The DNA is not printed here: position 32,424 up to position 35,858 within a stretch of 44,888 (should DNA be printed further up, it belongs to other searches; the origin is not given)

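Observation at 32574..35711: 1045-aa single-chain SudA/GltD-like and SudB/PyrK-like oxidoreductase with an unrecognisable 230-aa N-terminal domain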

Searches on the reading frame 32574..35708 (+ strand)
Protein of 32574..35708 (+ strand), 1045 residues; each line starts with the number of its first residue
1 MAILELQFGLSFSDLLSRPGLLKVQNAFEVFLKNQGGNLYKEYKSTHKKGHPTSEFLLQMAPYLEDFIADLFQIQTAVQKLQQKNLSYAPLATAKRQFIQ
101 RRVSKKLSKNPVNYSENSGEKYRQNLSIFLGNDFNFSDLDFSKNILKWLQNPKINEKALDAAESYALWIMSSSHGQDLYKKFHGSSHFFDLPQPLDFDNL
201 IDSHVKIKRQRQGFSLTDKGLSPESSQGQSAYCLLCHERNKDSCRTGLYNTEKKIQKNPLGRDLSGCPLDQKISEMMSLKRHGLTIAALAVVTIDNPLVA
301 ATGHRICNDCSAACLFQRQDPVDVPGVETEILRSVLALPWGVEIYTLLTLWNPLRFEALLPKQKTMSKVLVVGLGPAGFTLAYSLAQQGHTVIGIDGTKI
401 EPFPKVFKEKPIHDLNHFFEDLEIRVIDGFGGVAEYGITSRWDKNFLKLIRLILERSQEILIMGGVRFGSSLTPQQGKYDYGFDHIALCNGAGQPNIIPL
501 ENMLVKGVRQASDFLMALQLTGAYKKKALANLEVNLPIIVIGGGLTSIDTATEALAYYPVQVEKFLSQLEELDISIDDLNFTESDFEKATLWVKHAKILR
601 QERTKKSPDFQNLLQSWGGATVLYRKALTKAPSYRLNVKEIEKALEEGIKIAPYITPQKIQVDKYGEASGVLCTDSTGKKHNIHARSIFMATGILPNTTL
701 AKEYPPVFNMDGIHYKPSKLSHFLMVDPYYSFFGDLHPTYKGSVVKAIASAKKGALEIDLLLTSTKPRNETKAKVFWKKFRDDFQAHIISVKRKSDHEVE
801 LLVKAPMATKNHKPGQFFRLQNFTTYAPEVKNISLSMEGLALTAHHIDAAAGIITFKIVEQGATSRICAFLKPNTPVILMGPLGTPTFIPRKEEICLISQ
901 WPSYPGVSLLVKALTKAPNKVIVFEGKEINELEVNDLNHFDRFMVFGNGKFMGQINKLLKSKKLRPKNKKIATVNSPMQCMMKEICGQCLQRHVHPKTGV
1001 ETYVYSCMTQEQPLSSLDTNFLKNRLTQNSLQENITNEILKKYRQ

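Call 3: search_protein_families(library=pfam, proteins=[window:32574-35708:+], max_evalue=1)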
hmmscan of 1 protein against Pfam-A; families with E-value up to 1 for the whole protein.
window:32574-35708:+ (1045 aa): 12 families
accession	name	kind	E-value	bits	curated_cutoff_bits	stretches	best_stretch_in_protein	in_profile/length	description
PF07992.20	Pyr_redox_2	-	1.5e-12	48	26.1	1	368-702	2-245/291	Pyridine nucleotide-disulphide oxidoreductase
PF01266.30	DAO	-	0.00014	21.9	27.9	1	368-396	1-29/353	FAD dependent oxidoreductase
PF14691.11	Fer4_20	-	0.00085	19.5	25.8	1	265-329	34-102/113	Dihydroprymidine dehydrogenase domain II, 4Fe-4S cluster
PF03721.20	UDPG_MGDP_dh_N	-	0.021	14.9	27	1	368-397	2-31/187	UDP-glucose/GDP-mannose dehydrogenase family, NAD binding domain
PF13738.12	Pyr_redox_3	-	0.022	14.5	30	0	621-708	191-279/305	Pyridine nucleotide-disulphide oxidoreductase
PF00890.30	FAD_binding_2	-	0.028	14.1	20.4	1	369-395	2-28/414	FAD binding domain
PF01494.25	FAD_binding_3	-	0.046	13.4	22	1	367-395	2-30/349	FAD binding domain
PF08759.17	GT-D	-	0.054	13.7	27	1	365-395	167-197/225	Glycosyltransferase GT-D fold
PF02254.24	TrkA_N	-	0.11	13.2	23.8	0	369-396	1-28/116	TrkA-N domain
PF02558.23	ApbA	-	0.15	12.1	22.2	1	369-399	1-31/150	Ketopantoate reductase PanE/ApbA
PF03486.20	HI0933_like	-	0.21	11.4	50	1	368-398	2-32/244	HI0933-like protein Rossmann domain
PF13450.12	NAD_binding_8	-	0.77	10.5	21.9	0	371-393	1-23/68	NAD(P)-binding Rossmann-like domain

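Call 4: search_protein_families(library=ncbifam, proteins=[window:32574-35708:+], max_evalue=1)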
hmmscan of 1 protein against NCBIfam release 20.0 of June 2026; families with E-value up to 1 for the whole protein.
window:32574-35708:+ (1045 aa): 52 families (the best 25 are shown)
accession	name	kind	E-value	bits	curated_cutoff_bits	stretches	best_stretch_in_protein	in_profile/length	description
NF005128.0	PRK06567.1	equivalog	1.1e-219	732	1072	1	6-1037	3-1029/1031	putative bifunctional glutamate synthase subunit beta/2-polyprenylphenol hydroxylase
NF009410.0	PRK12771.1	subfamily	2e-24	86.1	516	2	430-794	173-475/566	NAD(P)-binding protein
TIGR01316.1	gltA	equivalog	5.2e-21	75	471.75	3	430-555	168-292/449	NADPH-dependent glutamate synthase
NF009414.0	PRK12778.1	equivalog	5.2e-20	71.3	1103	3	431-554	467-589/752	bifunctional dihydroorotate dehydrogenase B NAD binding subunit/NADPH-dependent glutamate synthase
NF009415.0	PRK12779.1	equivalog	1.5e-18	66.2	1519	3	619-931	472-789/944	putative bifunctional glutamate synthase subunit beta/2-polyprenylphenol hydroxylase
TIGR01317.1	GOGAT_sm_gam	subfamily_domain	6.4e-16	58.3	447.7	2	246-393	54-170/485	glutamate synthase small subunit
TIGR03315.1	Se_ygfK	equivalog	3.6e-12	44.5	835.3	2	265-394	449-565/1012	putative selenate reductase subunit YgfK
NF009454.0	PRK12814.1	equivalog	4.4e-11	41.9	916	3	361-395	186-222/657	putative NADPH-dependent glutamate synthase small subunit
NF009409.0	PRK12770.1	subfamily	1.1e-09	37.8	343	2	483-556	120-194/360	putative glutamate synthase subunit beta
NF009413.0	PRK12775.1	equivalog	7e-09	34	1895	1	428-550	463-586/1006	putative trifunctional 2-polyprenylphenol hydroxylase/glutamate synthase subunit beta/ferritin domain-containing protein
NF004862.0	PRK06222.1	subfamily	8.2e-09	35.4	220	1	787-932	3-138/281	sulfide/dihydroorotate dehydrogenase-like FAD/NAD-binding protein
TIGR01318.1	gltD_gamma_fam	subfamily_domain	7.5e-08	31.4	482.95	1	267-395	54-170/467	glutamate synthase, small subunit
NF010590.0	PRK13984.1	equivalog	9.8e-07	27.3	946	2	267-392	202-314/611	putative oxidoreductase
TIGR02032.1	GG-red-SF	subfamily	2.2e-05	24.3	158.8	1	369-399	3-33/297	geranylgeranyl reductase family protein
NF009408.0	PRK12769.1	equivalog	6.1e-05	21.3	1003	1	267-394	240-355/659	formate-dependent uric acid utilization protein AegA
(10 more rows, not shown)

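Call 5: search_solved_structures(query=window:32574-35708:+, max_evalue=1)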
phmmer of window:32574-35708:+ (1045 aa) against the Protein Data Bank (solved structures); distinct sequences matched with E-value up to 1: 15.
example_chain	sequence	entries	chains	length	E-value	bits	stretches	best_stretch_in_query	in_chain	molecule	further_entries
5jca_L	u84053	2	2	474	1.2e-12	49.7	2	430-556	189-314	NADH-dependent Ferredoxin:NADP Oxidoreductase (NfnI) subunit alpha | NADH-dependent Ferredoxin:NADP Oxidoreductase subunit alpha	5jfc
5vj7_A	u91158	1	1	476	1.9e-10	42.4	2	431-602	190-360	Oxidoreductase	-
7mfm_I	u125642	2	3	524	4.7e-10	41.1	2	428-564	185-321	Glutamate synthase (NADPH) small chain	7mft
4ylf_B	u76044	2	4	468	2e-05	25.8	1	480-556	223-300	Dihydropyrimidine dehydrogenase subunit A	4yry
8oh5_C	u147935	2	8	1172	0.0008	20.5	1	362-395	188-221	Formate dehydrogenase-O, major subunit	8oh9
9bov_A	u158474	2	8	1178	0.001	20.1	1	362-394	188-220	Molybdopterin oxidoreductase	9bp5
9n5u_A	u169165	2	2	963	0.13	13.1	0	364-396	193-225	NfnA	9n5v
1lss_A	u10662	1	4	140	0.26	12.2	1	369-398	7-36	Trk system potassium uptake protein trkA homolog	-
6bbk_A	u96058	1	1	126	0.3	11.9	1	454-502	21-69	Fimbrial protein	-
8v7p_A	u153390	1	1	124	0.33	11.8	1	454-502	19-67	Fimbrial protein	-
5jca_S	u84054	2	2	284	0.36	11.7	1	803-932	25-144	NADH-dependent Ferredoxin:NADP Oxidoreductase (NfnI) subunit beta | NADH-dependent Ferredoxin:NADP Oxidoreductase subunit beta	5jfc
8odw_A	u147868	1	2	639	0.44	11.4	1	362-554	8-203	Polyketide synthase modules-related protein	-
5o09_1C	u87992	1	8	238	0.83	10.5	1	547-673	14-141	Bacterial kinesin light chain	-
4ntc_A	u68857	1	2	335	0.92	10.3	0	362-397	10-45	GliT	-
5o01_A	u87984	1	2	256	0.96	10.3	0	547-673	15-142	BKLC (bacterial kinesin-light chain-like)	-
